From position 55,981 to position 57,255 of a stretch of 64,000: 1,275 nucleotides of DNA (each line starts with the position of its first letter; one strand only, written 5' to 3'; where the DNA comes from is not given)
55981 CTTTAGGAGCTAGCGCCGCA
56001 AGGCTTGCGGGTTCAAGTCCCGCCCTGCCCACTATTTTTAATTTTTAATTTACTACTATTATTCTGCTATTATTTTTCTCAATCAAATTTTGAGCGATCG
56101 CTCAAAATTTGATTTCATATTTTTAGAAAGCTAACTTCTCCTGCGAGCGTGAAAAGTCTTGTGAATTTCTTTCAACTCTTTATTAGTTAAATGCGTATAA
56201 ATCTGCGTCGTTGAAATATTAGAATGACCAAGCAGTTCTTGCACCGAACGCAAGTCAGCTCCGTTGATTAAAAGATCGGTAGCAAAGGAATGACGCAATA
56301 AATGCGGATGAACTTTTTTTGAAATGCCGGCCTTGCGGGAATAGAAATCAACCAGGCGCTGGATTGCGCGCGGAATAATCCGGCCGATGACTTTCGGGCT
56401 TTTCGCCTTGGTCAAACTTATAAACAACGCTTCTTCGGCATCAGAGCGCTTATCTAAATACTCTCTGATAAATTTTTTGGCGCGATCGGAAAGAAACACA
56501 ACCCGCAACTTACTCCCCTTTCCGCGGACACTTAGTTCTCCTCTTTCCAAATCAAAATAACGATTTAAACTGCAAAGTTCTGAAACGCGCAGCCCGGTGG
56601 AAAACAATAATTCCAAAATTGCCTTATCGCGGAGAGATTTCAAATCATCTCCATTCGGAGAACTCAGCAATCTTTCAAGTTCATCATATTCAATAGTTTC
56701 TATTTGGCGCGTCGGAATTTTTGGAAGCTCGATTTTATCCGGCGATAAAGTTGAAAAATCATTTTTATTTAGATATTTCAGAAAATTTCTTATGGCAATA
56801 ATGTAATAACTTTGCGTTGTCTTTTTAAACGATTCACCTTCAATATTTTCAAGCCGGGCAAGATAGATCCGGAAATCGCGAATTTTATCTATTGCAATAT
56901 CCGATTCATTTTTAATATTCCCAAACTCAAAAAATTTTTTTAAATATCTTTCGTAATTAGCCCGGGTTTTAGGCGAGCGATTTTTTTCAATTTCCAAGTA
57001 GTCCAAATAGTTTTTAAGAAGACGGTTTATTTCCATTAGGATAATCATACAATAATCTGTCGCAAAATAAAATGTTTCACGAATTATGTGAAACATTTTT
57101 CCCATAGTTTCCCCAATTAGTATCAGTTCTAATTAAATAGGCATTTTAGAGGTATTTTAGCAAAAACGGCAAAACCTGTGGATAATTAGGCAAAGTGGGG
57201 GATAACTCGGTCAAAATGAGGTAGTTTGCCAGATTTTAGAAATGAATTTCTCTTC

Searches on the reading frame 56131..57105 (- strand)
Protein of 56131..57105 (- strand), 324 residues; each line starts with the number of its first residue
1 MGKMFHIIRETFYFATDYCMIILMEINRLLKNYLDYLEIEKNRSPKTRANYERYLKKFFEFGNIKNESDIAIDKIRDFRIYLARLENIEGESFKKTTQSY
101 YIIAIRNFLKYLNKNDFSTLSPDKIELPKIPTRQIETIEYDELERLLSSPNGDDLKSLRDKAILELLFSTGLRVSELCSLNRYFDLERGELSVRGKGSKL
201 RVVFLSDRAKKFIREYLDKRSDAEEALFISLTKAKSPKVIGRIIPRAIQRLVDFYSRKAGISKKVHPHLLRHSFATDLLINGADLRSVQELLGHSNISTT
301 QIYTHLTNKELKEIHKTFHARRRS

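Call 9: search_protein_families(library=pfam, proteins=[window:56131-57105:-], max_evalue=0.01)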
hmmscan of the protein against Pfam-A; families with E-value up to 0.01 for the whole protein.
window:56131-57105:- (324 aa): 4 families
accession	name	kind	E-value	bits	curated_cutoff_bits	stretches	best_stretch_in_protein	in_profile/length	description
PF00589.27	Phage_integrase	-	3.4e-41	141.3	27.1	1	138-309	3-171/172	Phage integrase family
PF02899.23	Phage_int_SAM_1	-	1.5e-11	44.8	22.3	1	30-113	1-80/83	Phage integrase, N-terminal SAM-like domain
PF13495.12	Phage_int_SAM_4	-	6.8e-07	30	27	1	86-126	7-47/85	Phage integrase, N-terminal SAM-like domain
PF13102.12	Phage_int_SAM_5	-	0.0053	17.5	22.3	1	38-116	12-86/98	Phage integrase SAM-like domain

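Call 18: find_homologous_proteins(query=window:56131-57042:-)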
Query window:56131-57042:- (303 aa): 8000 proteins with E <= 0.001 among 8000 candidates; the best 120 are listed.
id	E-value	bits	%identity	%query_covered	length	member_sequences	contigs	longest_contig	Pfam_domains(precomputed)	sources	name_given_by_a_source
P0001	1.9e-190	649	100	100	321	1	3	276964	PF13495.13,PF00589.28,PF02899.24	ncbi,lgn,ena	-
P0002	2.8e-158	544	82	99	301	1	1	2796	PF13495.13,PF00589.28,PF02899.24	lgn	-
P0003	8.8e-157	539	81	100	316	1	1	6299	PF13495.13,PF00589.28,PF02899.24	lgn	-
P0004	5.9e-156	536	80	99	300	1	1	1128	PF13495.13,PF00589.28,PF02899.24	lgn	-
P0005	2.3e-155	534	79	99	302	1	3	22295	PF13495.13,PF00589.28,PF02899.24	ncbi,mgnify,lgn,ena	ncbi:MAG: site-specific tyrosine recombinase/integron integrase [Patescibacteria group bacterium]|mg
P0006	6.7e-154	530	79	99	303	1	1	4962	PF13495.13,PF13102.13,PF00589.28,PF02899.24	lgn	-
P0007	3.2e-153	527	79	99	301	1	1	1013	PF13495.13,PF00589.28,PF02899.24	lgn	-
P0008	7.9e-153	526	80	99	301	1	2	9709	PF13495.13,PF00589.28,PF02899.24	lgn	-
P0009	3.7e-152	524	78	99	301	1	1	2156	PF13495.13,PF00589.28,PF02899.24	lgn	-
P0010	6.7e-152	523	78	99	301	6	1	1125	PF13495.13,PF00589.28,PF02899.24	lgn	-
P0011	9.5e-152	522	78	99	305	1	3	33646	PF13495.13,PF00589.28,PF02899.24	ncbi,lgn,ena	-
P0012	1.7e-151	522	78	99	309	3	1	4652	PF13495.13,PF13102.13,PF00589.28,PF02899.24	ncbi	-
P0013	3.1e-151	521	79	99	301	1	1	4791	PF13495.13,PF00589.28,PF02899.24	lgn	-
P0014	3.5e-151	521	76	100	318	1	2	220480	PF13495.13,PF00589.28,PF02899.24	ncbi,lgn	-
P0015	1.1e-150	519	78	99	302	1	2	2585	PF13495.13,PF00589.28,PF02899.24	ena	-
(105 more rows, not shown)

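Call 19: find_related_loci(query=window:56131-57042:-, collection=metagenome_contigs, flank=10000)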
Query window:56131-57042:- (303 aa) in metagenome_contigs; peptide patterns used: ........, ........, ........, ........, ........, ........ (x = any residue, [..] = any of these).
418 stretches matched a pattern; 112 encode a relative of the query (tblastn E <= 1e-3); the best 80 are kept; 80 distinct loci.
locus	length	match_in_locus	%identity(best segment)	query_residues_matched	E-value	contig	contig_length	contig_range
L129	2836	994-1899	78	1-302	8e-167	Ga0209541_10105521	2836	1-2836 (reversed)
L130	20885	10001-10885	76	2-302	2e-157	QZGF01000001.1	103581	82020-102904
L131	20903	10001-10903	77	2-302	2e-156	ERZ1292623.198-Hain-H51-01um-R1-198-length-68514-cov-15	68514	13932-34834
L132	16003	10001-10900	75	3-302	3e-154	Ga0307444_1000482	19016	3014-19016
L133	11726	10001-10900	75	3-302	3e-154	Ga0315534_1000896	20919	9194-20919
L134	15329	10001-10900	75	3-302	3e-154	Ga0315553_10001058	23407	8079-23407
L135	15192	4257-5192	73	2-303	1e-152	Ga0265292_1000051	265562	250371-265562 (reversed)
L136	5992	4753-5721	71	1-303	3e-152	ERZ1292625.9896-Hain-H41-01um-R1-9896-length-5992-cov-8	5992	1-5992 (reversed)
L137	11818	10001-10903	73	2-302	5e-150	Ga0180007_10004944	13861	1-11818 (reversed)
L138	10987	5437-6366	72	2-303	3e-149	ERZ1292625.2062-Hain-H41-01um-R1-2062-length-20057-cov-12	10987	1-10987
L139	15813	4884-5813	72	2-303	6e-149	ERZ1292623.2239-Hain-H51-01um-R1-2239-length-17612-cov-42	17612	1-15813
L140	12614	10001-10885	72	2-302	3e-147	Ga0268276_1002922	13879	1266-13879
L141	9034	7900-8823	71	3-303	2e-145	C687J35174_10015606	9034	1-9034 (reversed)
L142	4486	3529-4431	69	2-302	9e-148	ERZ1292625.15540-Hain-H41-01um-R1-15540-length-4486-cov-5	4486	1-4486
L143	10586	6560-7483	70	3-303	4e-145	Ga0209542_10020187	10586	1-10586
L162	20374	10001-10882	68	8-302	2e-134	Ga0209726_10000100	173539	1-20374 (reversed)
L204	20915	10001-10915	56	3-302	1e-111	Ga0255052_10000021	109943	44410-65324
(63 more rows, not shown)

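Call 31: find_encoding_contigs(protein=P0003, flank=6000, max_places=2)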
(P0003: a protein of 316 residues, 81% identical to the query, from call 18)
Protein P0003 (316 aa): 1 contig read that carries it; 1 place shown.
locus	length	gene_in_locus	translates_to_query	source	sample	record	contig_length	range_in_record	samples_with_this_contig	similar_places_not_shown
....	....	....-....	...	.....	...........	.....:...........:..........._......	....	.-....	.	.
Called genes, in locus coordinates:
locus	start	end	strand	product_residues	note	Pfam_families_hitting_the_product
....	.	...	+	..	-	?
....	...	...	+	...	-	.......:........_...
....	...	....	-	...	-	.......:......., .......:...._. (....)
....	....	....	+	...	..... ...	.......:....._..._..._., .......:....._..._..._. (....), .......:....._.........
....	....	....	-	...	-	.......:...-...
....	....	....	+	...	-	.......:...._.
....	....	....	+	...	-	-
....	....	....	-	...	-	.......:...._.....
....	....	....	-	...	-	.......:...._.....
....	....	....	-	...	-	?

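Call 32: find_encoding_contigs(protein=P0008, flank=8000, max_places=2)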
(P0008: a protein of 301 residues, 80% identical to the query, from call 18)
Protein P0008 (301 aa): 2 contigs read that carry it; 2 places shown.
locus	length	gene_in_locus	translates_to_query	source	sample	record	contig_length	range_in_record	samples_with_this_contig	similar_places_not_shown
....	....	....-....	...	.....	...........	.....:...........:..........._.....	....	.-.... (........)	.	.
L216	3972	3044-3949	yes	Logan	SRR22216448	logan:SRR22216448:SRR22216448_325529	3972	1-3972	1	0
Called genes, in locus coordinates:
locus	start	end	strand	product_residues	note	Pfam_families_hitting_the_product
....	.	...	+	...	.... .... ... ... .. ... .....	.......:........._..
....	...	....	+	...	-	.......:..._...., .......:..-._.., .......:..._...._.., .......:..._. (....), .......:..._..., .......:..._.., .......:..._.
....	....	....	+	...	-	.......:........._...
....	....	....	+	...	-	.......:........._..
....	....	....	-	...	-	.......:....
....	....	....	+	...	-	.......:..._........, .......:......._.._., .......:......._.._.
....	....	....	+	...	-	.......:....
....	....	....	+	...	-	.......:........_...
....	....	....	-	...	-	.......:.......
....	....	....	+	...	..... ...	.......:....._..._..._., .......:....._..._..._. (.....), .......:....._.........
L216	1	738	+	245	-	?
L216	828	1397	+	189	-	PF02367:TsaE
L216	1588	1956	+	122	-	PF00072:Response_reg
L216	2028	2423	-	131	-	PF02021:UPF0102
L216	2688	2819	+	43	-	-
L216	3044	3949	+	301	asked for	PF02899:Phage_int_SAM_1, PF13495:Phage_int_SAM_4 (faint), PF00589:Phage_integrase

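Call 33: find_encoding_contigs(protein=P0005, flank=10000, max_places=2)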
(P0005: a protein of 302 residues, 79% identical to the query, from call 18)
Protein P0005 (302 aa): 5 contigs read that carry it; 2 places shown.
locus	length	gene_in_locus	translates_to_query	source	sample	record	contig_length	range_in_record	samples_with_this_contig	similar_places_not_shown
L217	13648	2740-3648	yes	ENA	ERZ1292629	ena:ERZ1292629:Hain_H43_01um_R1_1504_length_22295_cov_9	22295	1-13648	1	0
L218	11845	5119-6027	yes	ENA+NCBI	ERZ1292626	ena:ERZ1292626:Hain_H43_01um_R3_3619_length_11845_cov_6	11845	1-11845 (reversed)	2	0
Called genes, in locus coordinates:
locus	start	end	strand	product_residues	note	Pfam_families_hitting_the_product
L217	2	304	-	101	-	?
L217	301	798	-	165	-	PF01936:NYN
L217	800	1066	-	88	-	PF00312:Ribosomal_S15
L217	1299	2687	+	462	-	PF02310:B12-binding, PF04055:Radical_SAM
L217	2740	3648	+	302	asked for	PF02899:Phage_int_SAM_1, PF13495:Phage_int_SAM_4 (faint), PF00589:Phage_integrase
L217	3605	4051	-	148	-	PF02878:PGM_PMM_I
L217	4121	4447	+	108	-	PF01909:NTP_transf_2, PF18765:Polbeta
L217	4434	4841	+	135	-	PF05168:HEPN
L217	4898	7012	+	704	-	PF17854:FtsK_alpha, PF01580:FtsK_SpoIIIE, PF09397:FtsK_gamma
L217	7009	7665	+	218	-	PF13413:HTH_25, PF09136:Glucodextran_B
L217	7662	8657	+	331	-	PF00154:RecA_N, PF06745:ATPase (faint), PF08423:Rad51, PF21096:RecA_C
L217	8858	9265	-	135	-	PF01371:Trp_repressor (weak)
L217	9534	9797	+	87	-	-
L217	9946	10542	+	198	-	PF00561:Abhydrolase_1 (weak), PF02089:Palm_thioest, PF24096:DUF7379 (faint)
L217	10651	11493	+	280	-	-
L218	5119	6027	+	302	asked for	PF02899:Phage_int_SAM_1, PF13495:Phage_int_SAM_4 (faint), PF00589:Phage_integrase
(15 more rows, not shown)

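Call 34: find_encoding_contigs(protein=P0002, flank=3000, max_places=2)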
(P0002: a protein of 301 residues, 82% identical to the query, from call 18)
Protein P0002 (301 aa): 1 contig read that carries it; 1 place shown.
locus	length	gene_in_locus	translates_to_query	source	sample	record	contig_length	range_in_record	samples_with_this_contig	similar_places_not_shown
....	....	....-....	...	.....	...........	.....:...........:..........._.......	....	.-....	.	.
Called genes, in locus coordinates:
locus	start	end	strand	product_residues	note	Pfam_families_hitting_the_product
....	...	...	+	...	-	-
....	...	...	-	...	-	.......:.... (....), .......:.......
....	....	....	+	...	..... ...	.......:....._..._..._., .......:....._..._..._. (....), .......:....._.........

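Call 39: find_homologous_proteins(query=L142:1214-2263:+)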
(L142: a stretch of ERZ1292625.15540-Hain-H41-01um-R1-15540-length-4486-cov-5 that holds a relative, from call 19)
Query L142:1214-2263:+ (349 aa): 6872 proteins with E <= 0.001 among 8000 candidates; the best 120 are listed.
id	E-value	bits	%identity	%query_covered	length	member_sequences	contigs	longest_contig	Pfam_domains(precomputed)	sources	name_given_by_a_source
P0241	5.2e-207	705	96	100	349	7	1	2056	PF17762.9,PF23552.3,PF02195.27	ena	-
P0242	3.8e-151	521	73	100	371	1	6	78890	PF17762.9,PF23552.3,PF02195.27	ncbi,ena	ncbi:MAG: ParB/RepB/Spo0J family partition protein [Patescibacteria group bacterium]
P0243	2.9e-145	502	71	100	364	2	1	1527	PF17762.9,PF23552.3,PF02195.27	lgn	-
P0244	6.5e-142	491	69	100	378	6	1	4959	PF17762.9,PF23552.3,PF02195.27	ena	-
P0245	1.2e-139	483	70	99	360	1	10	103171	PF17762.9,PF23552.3,PF02195.27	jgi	jgi:ParB family chromosome partitioning protein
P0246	1.1e-138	480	72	99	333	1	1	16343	PF17762.9,PF23552.3,PF02195.27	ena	-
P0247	3.1e-138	479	69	99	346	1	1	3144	PF17762.9,PF23552.3,PF02195.27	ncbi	-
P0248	5.4e-138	478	87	75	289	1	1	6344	PF17762.9,PF23552.3,PF02195.27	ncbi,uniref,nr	ncbi:hypothetical protein A3G50_01945 [Candidatus Jorgensenbacteria bacterium RIFCSPLOWO2_12_FULL_42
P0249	8.5e-138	477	69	99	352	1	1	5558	PF17762.9,PF23552.3,PF02195.27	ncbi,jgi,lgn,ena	ncbi:MAG: ParB/RepB/Spo0J family partition protein [Candidatus Paceibacterota bacterium]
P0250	1.7e-136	473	70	99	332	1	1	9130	PF17762.9,PF23552.3,PF02195.27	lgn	-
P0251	8.6e-136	471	68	99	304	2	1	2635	PF17762.9,PF23552.3,PF02195.27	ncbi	-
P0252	2.7e-135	469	68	99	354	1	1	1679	PF17762.9,PF23552.3,PF02195.27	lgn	-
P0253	1.1e-134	467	68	99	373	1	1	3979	PF17762.9,PF23552.3,PF02195.27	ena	-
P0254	2.0e-134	466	67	99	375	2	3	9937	PF17762.9,PF23552.3,PF02195.27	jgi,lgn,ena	-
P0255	3.8e-134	465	69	99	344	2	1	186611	PF17762.9,PF23552.3,PF02195.27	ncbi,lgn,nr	ncbi:MAG: ParB/RepB/Spo0J family partition protein [bacterium]|nr:ParB/RepB/Spo0J family partition p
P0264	2.7e-119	416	64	99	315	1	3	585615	PF17762.9,PF23552.3,PF02195.27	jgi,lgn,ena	jgi:ParB family chromosome partitioning protein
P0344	3.9e-94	334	53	98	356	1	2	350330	PF17762.9,PF23552.3,PF02195.27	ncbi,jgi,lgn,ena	-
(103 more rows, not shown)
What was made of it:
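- Three-domain ParB is widespread in Patescibacteria, including on contigs of XerD relatives (call 39).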

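Call 40: find_encoding_contigs(protein=P0344, flank=10000, max_places=1)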
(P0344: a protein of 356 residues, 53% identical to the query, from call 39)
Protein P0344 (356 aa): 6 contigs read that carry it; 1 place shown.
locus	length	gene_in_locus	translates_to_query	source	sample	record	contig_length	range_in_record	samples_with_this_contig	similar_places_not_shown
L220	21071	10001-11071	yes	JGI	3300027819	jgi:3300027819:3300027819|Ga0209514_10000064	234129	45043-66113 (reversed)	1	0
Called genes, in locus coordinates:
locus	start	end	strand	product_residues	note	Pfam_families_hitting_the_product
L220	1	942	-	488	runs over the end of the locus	PF13567:DUF4131, PF03772:Competence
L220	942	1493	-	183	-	PF02572:CobA_CobO_BtuR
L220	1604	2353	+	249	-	PF00318:Ribosomal_S2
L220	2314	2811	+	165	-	PF25025:EF-Ts_N (weak), PF22566:UBA_8, PF00889:EF_TS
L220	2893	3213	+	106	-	-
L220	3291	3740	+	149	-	-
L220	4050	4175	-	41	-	-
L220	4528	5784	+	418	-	PF00266:Aminotran_5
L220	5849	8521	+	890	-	PF02861:Clp_N, PF13191:AAA_16 (weak), PF23569:NBD_SMAX1, PF00004:AAA, PF17871:AAA_lid_9, PF07724:AAA_2, PF07728:AAA_5, PF10431:ClpB_D2-small, +8 more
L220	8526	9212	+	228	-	-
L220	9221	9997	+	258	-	PF00142:Fer4_NifH (weak), PF01656:CbiA, PF02374:ArsA_ATPase (weak), PF06564:CBP_BcsQ (weak), PF09140:MipZ (faint), PF10609:ParA, PF13614:AAA_31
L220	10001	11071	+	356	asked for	PF02195:ParB_N, PF17762:HTH_ParB, PF23552:ParB_C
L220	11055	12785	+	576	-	PF14716:HHH_8, PF14520:HHH_5 (weak), PF14791:DNA_pol_B_thumb, PF02811:PHP (weak)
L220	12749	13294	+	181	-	PF00293:NUDIX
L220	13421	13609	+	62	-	-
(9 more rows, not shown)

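Call 41: find_encoding_contigs(protein=P0264, flank=10000, max_places=1)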
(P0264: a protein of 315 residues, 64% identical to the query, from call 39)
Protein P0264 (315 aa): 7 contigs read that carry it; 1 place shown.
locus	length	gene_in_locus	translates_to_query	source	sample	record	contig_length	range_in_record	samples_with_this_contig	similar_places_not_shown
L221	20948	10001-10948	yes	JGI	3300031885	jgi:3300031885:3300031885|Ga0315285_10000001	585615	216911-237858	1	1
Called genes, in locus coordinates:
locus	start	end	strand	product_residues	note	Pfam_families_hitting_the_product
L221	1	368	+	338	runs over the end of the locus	PF02618:YceG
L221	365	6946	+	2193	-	PF04563:RNA_pol_Rpb2_1, PF04561:RNA_pol_Rpb2_2, PF04565:RNA_pol_Rpb2_3, PF10385:RNA_pol_Rpb2_45, PF00562:RNA_pol_Rpb2_6, PF04560:RNA_pol_Rpb2_7, PF04997:RNA_pol_Rpb1_1, PF00623:RNA_pol_Rpb1_2, +4 more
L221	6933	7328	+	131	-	PF01250:Ribosomal_S6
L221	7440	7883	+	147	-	PF00436:SSB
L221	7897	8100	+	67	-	PF01084:Ribosomal_S18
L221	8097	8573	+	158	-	PF01569:PAP2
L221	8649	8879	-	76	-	-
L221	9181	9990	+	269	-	PF00142:Fer4_NifH (weak), PF01656:CbiA, PF02374:ArsA_ATPase (faint), PF06564:CBP_BcsQ (weak), PF09140:MipZ (faint), PF10609:ParA, PF13614:AAA_31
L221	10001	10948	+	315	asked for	PF02195:ParB_N, PF17762:HTH_ParB, PF23552:ParB_C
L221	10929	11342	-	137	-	PF01272:GreA_GreB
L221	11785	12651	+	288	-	PF01565:FAD_binding_4 (weak), PF02873:MurB_C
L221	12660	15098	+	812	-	PF07517:SecA_DEAD, PF01043:SecA_PP_bind, PF21090:P-loop_SecA, PF07516:SecA_SW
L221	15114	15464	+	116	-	PF18924:DUF5674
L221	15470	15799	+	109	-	-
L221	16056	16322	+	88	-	PF25212:HVO_A0114, PF01022:HTH_5 (weak), PF01047:MarR (weak), PF13463:HTH_27 (weak)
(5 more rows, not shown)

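Call 42: find_encoding_contigs(protein=P0242, flank=10000, max_places=1)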
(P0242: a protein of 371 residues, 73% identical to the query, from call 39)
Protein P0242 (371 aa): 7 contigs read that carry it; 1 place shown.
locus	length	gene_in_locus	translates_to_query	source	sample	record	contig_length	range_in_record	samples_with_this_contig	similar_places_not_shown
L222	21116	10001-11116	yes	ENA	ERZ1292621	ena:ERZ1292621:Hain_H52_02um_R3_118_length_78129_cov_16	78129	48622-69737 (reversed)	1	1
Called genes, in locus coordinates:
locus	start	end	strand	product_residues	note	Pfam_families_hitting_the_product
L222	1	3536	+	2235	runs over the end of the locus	PF04563:RNA_pol_Rpb2_1, PF04561:RNA_pol_Rpb2_2, PF04565:RNA_pol_Rpb2_3, PF10385:RNA_pol_Rpb2_45, PF00562:RNA_pol_Rpb2_6, PF04560:RNA_pol_Rpb2_7, PF04997:RNA_pol_Rpb1_1, PF00623:RNA_pol_Rpb1_2, +3 more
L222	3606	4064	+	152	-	PF01250:Ribosomal_S6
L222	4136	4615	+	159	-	PF00436:SSB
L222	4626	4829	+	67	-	PF01084:Ribosomal_S18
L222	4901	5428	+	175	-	PF01569:PAP2, PF14378:PAP2_3 (weak)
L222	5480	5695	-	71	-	PF04545:Sigma70_r4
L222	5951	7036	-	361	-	-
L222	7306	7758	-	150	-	-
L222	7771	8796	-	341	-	PF04055:Radical_SAM, PF13186:SPASM (faint)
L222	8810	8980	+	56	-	-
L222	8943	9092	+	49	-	-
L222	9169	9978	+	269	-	PF00142:Fer4_NifH (weak), PF01656:CbiA, PF02374:ArsA_ATPase (weak), PF06564:CBP_BcsQ, PF09140:MipZ (faint), PF10609:ParA, PF13614:AAA_31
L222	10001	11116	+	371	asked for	PF02195:ParB_N, PF17762:HTH_ParB, PF23552:ParB_C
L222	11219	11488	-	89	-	PF05016:ParE_toxin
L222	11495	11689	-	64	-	-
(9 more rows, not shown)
